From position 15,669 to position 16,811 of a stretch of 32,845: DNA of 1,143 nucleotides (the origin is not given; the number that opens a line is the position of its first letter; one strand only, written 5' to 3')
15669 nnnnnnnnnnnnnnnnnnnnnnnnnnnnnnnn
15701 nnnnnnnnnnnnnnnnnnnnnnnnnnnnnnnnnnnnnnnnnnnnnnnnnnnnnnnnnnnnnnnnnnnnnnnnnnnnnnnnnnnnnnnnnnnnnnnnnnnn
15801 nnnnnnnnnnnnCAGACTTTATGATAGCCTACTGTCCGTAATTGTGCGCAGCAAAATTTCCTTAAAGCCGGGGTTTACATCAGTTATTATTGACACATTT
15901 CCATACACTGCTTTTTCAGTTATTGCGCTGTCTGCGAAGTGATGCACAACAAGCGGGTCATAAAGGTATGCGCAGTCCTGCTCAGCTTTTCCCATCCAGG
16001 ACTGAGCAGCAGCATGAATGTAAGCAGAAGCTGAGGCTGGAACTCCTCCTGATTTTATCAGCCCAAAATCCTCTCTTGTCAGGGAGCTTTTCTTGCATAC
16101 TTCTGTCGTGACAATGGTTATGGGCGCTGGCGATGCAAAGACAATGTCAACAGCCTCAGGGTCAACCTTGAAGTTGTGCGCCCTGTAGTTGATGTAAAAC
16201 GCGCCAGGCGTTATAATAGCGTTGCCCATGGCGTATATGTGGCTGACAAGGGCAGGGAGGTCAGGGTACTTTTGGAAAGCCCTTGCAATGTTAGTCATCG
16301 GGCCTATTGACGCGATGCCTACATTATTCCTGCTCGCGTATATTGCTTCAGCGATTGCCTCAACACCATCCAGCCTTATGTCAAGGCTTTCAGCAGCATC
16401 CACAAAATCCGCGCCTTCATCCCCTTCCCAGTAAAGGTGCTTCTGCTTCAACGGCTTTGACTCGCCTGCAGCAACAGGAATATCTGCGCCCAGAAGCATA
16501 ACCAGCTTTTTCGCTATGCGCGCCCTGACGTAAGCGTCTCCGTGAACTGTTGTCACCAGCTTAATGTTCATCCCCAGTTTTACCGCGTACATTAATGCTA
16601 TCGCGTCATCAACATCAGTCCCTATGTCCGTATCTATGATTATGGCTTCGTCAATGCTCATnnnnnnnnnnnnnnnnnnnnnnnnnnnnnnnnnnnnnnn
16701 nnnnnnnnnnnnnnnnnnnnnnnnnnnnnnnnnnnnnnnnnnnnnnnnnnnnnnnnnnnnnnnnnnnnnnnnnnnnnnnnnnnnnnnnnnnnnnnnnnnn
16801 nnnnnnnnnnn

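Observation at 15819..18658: ARH - truncated pyruvate-kinase-like - nucleoside hydrolase operon: a possible ADP-ribose or riboside processing trio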

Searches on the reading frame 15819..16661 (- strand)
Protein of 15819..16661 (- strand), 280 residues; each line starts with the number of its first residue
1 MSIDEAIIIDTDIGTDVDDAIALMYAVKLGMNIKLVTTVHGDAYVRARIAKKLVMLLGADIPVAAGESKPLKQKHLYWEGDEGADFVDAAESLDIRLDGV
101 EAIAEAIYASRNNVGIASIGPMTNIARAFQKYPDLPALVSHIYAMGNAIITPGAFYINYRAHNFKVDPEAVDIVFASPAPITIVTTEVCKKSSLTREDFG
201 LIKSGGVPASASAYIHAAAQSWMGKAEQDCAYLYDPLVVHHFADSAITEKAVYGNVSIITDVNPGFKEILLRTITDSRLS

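Call 4: search_protein_families(library=pfam, proteins=[window:15819-16661:-], max_evalue=0.01)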
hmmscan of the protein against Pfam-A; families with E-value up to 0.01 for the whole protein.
window:15819-16661:- (280 aa): 1 family
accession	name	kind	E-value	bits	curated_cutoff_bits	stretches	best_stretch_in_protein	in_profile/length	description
PF01156.24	IU_nuc_hydro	-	2.3e-44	152.7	34.2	1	7-257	1-258/297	Inosine-uridine preferring nucleoside hydrolase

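Call 53: search_protein_families(library=ncbifam, proteins=[window:15819-16661:-], max_evalue=0.01)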
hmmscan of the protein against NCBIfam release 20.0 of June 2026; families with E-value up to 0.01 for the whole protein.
window:15819-16661:- (280 aa): 5 families
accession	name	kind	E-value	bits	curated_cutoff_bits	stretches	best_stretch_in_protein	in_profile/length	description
NF008036.0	PRK10768.1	equivalog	2.2e-30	105.9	382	1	6-242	4-241/304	ribonucleoside hydrolase RihC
NF007761.0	PRK10443.1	equivalog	2.3e-24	86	433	1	5-209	3-212/311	pyrimidine-specific ribonucleoside hydrolase RihA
NF052221.1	UridNuclsHydUriH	equivalog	1e-15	57.8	450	1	7-201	2-204/310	uridine-preferring nucleoside hydrolase UriH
NF007417.0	PRK09955.1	equivalog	3.3e-14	52.5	459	1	6-200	5-203/313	ribosylpyrimidine nucleosidase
NF041355.1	XopQ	equivalog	0.0029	16.4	500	1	7-193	56-259/402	type III secretion system effector XopQ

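Call 57: search_protein_families(library=padloc, proteins=[window:15819-16661:-], max_evalue=0.01)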
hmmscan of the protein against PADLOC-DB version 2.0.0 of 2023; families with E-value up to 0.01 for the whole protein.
window:15819-16661:- (280 aa): 0 families

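Call 58: search_protein_families(library=phrogs, proteins=[window:15819-16661:-], max_evalue=0.001)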
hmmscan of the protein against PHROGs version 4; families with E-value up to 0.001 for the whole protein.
window:15819-16661:- (280 aa): 1 family
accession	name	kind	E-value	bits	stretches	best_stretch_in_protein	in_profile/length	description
phrog_8702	-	unknown function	5e-25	89.3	1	6-207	4-212/313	-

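Call 78: search_solved_structures(query=window:15819-16661:-, max_evalue=0.00001, show_alignments=2)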
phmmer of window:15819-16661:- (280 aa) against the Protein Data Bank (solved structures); distinct sequences matched with E-value up to 0.00001: 21.
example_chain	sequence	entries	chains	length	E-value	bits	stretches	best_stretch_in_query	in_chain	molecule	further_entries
8qnd_A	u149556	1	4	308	2.8e-19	72.7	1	6-199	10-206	Inosine-uridine nucleoside N-ribohydrolase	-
3g5i_A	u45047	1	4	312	1.7e-17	66.8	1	7-211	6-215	Pyrimidine-specific ribonucleoside hydrolase rihA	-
1yoe_A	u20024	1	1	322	1.8e-17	66.7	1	7-211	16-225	Hypothetical protein ybeK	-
4wr2_A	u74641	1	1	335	2e-17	66.6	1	6-204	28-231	Pyrimidine-specific ribonucleoside hydrolase RihA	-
4kpo_A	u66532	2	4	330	3.2e-16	62.7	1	5-201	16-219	Nucleoside N-ribohydrolase 3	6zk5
6zk1_A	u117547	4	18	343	4.5e-16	62.2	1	6-237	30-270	Pyrimidine-specific ribonucleoside hydrolase rihA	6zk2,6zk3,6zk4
6ba0_A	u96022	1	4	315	1.3e-12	50.9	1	6-249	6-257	Cytidine/uridine-specific hydrolase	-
3mkm_A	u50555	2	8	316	1.3e-12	50.8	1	6-209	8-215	Putative uncharacterized protein YeiK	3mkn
1q8f_A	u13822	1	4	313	1.4e-12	50.7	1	6-209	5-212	Pyrimidine nucleoside hydrolase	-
4kpn_A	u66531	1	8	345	1.5e-12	50.7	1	5-247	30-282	Nucleoside N-ribohydrolase 1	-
3b9x_A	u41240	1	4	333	1.6e-12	50.6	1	6-209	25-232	Pyrimidine-specific ribonucleoside hydrolase rihB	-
6ba1_A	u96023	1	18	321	4e-12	49.2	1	8-198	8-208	Inosine-uridine preferring nucleoside hydrolase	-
3t8i_A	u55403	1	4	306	6.6e-11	45.2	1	7-202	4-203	Purine nucleosidase, (IunH-2)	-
3t8j_A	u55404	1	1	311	1.2e-10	44.4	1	8-209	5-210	Purine nucleosidase, (IunH-1)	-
8ctm_A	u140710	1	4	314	6.7e-10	41.9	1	6-247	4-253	Inosine-uridine preferring nucleoside hydrolase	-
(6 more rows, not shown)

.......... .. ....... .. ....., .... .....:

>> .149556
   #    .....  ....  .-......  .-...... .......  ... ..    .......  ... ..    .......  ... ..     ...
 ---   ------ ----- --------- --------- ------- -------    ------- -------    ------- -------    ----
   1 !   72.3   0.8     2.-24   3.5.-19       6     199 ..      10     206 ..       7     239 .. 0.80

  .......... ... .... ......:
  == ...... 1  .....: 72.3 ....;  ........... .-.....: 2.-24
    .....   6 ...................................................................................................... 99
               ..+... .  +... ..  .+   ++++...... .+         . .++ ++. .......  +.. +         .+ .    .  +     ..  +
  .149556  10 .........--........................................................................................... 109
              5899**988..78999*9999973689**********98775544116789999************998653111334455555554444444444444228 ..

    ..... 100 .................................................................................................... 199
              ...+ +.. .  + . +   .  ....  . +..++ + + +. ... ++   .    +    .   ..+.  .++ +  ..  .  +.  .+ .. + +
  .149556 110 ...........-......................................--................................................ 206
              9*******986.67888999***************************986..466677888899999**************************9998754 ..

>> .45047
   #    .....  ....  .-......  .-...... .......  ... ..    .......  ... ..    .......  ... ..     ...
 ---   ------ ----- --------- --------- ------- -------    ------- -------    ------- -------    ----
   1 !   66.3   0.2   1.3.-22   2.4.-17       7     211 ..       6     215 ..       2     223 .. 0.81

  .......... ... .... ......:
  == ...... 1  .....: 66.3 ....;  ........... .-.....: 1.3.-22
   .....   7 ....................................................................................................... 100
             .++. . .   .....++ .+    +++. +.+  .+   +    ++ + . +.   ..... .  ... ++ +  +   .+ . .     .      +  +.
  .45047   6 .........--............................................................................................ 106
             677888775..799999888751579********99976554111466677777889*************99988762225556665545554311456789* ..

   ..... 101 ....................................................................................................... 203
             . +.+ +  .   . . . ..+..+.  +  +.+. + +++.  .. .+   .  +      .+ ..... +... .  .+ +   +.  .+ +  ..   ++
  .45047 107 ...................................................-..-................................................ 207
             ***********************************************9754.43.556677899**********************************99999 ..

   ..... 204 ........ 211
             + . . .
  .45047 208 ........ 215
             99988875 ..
